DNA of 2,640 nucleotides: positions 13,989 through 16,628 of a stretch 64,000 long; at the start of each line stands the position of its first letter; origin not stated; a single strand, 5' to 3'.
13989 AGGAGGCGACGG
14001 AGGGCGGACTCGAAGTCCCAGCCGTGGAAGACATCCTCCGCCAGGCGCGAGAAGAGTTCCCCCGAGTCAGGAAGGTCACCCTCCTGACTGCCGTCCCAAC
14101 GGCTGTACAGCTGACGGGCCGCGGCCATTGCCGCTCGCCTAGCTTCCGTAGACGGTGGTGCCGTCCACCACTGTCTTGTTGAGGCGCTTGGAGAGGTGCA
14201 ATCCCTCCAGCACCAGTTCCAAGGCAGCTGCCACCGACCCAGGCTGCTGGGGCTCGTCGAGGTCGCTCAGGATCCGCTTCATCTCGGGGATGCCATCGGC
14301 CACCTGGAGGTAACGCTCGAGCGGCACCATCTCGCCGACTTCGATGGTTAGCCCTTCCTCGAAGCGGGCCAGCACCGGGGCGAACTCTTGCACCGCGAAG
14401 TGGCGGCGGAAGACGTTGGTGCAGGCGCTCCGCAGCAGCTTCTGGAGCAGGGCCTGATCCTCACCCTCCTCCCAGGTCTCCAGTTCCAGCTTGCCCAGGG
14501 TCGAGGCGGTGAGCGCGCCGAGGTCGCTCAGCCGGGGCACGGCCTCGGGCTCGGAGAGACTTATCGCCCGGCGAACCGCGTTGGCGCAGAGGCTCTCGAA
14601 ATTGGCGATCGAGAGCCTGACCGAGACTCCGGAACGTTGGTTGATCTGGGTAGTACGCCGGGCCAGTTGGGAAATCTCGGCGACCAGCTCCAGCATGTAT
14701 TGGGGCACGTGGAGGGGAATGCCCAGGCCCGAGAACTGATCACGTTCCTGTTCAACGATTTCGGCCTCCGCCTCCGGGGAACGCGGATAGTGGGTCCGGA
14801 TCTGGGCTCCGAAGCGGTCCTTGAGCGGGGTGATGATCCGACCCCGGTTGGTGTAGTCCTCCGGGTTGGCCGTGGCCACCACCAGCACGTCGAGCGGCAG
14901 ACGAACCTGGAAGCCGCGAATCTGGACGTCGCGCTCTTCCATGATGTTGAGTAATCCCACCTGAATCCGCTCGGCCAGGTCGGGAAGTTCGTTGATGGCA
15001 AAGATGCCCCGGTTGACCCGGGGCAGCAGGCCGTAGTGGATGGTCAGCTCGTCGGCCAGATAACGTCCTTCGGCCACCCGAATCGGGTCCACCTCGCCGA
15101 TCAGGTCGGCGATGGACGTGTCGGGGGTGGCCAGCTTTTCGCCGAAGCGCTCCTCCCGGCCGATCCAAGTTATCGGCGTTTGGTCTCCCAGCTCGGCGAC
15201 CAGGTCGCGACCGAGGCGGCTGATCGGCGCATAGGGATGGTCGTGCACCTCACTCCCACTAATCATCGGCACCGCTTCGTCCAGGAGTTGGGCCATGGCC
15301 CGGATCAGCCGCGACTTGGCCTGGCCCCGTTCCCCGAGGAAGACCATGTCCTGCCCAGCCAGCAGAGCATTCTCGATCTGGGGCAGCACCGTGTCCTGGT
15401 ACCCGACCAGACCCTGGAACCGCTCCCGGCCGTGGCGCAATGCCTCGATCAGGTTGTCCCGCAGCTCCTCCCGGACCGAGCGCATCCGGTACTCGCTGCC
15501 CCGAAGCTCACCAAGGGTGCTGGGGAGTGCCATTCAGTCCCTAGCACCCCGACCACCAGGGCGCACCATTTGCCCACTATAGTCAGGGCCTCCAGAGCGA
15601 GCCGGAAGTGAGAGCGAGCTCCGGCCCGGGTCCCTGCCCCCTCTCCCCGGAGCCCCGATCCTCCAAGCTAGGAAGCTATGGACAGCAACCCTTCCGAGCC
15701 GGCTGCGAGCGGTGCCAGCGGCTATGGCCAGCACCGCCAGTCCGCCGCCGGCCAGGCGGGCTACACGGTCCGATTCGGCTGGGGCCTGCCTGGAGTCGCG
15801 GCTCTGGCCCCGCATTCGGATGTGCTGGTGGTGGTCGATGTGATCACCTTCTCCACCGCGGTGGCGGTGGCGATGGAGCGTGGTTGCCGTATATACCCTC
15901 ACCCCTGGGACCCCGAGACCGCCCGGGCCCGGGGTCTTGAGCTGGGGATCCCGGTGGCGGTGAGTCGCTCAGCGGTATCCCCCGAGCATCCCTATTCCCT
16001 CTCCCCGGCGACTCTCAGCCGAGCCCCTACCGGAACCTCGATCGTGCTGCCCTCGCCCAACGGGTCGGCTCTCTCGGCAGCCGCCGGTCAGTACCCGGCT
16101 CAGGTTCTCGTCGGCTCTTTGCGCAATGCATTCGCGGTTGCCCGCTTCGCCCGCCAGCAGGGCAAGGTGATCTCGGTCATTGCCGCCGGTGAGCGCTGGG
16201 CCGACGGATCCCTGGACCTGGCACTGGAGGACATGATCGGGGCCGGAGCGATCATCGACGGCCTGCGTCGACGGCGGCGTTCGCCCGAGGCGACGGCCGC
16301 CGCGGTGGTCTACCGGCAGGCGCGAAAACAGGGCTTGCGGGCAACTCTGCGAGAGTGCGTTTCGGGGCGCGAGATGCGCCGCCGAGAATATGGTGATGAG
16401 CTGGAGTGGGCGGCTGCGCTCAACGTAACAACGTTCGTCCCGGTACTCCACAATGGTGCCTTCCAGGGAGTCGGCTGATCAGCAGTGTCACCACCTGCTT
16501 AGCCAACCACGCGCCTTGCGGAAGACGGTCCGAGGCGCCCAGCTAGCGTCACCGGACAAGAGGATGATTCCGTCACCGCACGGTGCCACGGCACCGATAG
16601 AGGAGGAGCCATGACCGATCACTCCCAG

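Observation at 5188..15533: Candidate carrier-protein-centred ligase / PLP / peptidase locus with AAA+-vWA and J-domain partners (possible undescribed system)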

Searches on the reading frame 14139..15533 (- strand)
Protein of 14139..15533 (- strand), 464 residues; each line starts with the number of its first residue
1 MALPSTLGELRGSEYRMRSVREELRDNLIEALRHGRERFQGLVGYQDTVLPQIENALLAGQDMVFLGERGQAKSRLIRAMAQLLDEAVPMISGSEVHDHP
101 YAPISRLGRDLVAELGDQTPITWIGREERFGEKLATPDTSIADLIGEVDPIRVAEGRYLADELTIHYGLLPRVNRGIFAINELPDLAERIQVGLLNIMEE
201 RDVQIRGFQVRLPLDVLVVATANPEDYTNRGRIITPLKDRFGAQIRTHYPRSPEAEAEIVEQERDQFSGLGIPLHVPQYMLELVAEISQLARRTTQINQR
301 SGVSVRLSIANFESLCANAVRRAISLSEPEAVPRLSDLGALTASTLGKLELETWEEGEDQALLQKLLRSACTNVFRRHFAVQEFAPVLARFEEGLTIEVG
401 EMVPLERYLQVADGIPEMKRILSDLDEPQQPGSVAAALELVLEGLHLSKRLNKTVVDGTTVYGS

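Call 5: search_protein_families(library=pfam, proteins=[window:14139-15533:-], max_evalue=0.01)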
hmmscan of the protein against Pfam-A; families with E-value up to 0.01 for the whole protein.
window:14139-15533:- (464 aa): 6 families
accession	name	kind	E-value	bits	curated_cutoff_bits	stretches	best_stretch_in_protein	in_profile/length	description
PF07728.20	AAA_5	-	2.8e-07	31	22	1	132-241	30-139/139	AAA domain (dynein-related subfamily)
PF07726.17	AAA_3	-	1.5e-05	25.4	27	1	179-230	67-118/131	ATPase family associated with various cellular activities (AAA)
PF00158.32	Sigma54_activat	-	9.8e-05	22.5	20.2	1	166-224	85-143/168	Sigma-54 interaction domain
PF20030.5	bpMoxR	-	0.00022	20.8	27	0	42-85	14-56/205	MoxR domain in the MoxR-vWA-beta-propeller ternary systems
PF00493.29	MCM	-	0.00037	20.1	23.3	0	161-226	108-175/224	MCM P-loop domain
PF13191.12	AAA_16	-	0.005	17.8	32.6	0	64-163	28-120/167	AAA ATPase domain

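Call 6: search_protein_families(library=ncbifam, proteins=[window:14139-15533:-], max_evalue=0.01)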
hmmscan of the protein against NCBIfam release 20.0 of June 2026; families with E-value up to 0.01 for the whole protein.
window:14139-15533:- (464 aa): 6 families
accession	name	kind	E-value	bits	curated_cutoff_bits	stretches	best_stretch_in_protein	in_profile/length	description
TIGR02030.1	BchI-ChlI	equivalog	2e-11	43.7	466.95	1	63-268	28-222/337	magnesium chelatase ATPase subunit I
TIGR02031.1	BchD-ChlD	equivalog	1.3e-10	40.6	499.55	1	64-275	20-180/608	magnesium chelatase ATPase subunit D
TIGR02442.1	Cob-chelat-sub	hypoth_equivalog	4.2e-10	38.7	779.45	1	64-264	29-215/641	putative cobaltochelatase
TIGR00764.1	lon_rel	equivalog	0.0027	16.4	516.6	0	45-86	22-63/608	ATP-dependent protease LonB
NF008469.0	PRK11361.1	equivalog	0.0033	16.2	714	1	164-224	227-287/461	acetoacetate metabolism transcriptional regulator AtoC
TIGR00635.1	ruvB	equivalog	0.0068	15.5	299.05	0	176-300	83-200/305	Holliday junction branch migration DNA helicase RuvB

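Call 89: search_protein_families(library=padloc, proteins=[window:14139-15533:-], max_evalue=0.001)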
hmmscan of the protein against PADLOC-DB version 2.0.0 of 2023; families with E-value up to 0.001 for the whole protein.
window:14139-15533:- (464 aa): 0 families

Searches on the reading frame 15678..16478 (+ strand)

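Call 83: search_protein_families(library=ncbifam, proteins=[window:15678-16478:+], max_evalue=0.00001)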
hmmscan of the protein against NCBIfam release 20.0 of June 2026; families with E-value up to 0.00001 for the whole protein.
window:15678-16478:+ (266 aa): 5 families
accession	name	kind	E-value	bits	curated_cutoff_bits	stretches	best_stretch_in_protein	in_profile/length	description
TIGR00298.1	TIGR00298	equivalog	4.9e-14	52.7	175.05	1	50-260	2-211/216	2-phosphosulfolactate phosphatase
NF010700.0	PRK14100.1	equivalog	8e-14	51.4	332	1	46-260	15-227/237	2-phosphosulfolactate phosphatase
NF002054.0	PRK00886.1-3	equivalog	7.5e-11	41.9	330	1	50-262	22-235/241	2-phosphosulfolactate phosphatase family protein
NF002057.0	PRK00886.1-6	equivalog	4e-10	39.4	235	1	47-262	14-222/228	2-phosphosulfolactate phosphatase family protein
NF002056.0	PRK00886.1-5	equivalog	1.5e-07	31.1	323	1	139-258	114-234/243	2-phosphosulfolactate phosphatase family protein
